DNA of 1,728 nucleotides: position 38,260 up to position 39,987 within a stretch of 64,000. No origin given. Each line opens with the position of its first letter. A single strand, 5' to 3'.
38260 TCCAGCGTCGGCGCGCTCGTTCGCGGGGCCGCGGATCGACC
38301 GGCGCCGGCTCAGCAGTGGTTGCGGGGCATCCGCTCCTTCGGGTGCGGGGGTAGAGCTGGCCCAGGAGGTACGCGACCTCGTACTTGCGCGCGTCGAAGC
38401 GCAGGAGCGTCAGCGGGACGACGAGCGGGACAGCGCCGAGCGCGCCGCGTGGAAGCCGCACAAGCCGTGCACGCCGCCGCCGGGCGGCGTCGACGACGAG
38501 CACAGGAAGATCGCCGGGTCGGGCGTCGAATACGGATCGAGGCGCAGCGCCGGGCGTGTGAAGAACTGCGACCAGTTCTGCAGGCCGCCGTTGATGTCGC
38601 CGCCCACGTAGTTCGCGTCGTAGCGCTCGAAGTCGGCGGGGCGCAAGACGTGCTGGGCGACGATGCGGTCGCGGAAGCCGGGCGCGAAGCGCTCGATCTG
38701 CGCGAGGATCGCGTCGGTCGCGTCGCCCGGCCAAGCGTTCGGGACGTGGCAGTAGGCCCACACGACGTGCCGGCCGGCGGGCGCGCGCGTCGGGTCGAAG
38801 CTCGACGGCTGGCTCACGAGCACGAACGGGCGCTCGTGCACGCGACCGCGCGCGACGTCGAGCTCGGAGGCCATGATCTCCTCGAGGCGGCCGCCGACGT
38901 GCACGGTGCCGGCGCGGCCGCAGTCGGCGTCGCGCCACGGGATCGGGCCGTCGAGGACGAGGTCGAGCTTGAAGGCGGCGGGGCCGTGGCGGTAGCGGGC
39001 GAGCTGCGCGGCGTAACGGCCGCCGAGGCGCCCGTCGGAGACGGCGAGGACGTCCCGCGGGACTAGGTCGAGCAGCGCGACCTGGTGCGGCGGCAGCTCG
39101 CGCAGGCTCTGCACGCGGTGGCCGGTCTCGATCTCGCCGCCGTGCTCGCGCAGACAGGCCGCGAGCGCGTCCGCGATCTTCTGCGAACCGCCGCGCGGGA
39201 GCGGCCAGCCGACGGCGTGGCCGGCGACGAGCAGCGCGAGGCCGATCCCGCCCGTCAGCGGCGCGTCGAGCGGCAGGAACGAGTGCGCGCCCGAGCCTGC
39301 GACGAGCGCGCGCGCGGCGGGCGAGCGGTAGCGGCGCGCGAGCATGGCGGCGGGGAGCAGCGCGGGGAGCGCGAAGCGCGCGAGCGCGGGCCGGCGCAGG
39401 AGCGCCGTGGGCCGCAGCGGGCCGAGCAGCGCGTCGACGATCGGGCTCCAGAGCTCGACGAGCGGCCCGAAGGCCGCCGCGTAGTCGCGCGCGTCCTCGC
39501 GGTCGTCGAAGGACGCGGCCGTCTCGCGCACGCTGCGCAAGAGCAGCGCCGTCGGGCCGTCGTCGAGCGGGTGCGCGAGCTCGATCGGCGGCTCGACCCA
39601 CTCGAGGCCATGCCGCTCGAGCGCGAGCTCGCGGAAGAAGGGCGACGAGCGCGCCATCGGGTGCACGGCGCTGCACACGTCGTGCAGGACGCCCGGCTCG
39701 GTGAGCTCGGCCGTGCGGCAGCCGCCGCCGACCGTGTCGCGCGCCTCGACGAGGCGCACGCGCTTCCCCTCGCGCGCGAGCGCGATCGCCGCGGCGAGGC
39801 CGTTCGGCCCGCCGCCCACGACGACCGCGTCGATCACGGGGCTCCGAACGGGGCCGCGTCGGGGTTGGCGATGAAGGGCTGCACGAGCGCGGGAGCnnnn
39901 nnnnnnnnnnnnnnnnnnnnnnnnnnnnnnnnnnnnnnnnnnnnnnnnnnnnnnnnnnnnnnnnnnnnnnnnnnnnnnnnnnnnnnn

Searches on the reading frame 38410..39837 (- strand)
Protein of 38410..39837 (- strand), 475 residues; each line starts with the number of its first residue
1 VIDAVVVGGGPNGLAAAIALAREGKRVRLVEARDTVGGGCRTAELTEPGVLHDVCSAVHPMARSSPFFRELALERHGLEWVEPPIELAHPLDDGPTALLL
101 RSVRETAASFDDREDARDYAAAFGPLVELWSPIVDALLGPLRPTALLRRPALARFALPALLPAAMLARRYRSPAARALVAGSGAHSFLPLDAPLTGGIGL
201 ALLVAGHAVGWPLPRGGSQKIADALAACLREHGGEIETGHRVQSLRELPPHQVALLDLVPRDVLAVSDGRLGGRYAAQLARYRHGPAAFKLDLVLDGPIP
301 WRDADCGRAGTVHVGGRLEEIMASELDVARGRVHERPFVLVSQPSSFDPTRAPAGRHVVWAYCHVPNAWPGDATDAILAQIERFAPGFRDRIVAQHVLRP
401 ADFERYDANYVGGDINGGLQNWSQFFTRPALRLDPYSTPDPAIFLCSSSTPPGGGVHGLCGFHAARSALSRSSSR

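Call 46: search_protein_families(library=pfam, proteins=[window:38410-39837:-], max_evalue=0.00001)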
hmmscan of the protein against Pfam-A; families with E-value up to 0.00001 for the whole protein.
window:38410-39837:- (475 aa): 7 families
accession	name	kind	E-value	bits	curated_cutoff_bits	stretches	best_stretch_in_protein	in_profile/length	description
PF01593.30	Amino_oxidase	-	2.5e-14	53.8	19.8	1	13-458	3-430/443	Flavin containing amine oxidoreductase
PF13450.12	NAD_binding_8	-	3.1e-12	47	21.9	1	6-61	1-54/68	NAD(P)-binding Rossmann-like domain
PF01266.30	DAO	-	8.1e-11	42.5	27.9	1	3-79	1-81/353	FAD dependent oxidoreductase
PF12831.13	FAD_oxidored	-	2e-10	41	27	1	3-40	1-38/416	FAD dependent oxidoreductase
PF07992.20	Pyr_redox_2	-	9.8e-07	28.9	26.1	0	3-42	2-42/291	Pyridine nucleotide-disulphide oxidoreductase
PF00890.30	FAD_binding_2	-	3.6e-06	26.9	20.4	1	3-39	1-37/414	FAD binding domain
PF03486.20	HI0933_like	-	6.1e-06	26.3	50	0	3-37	2-36/244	HI0933-like protein Rossmann domain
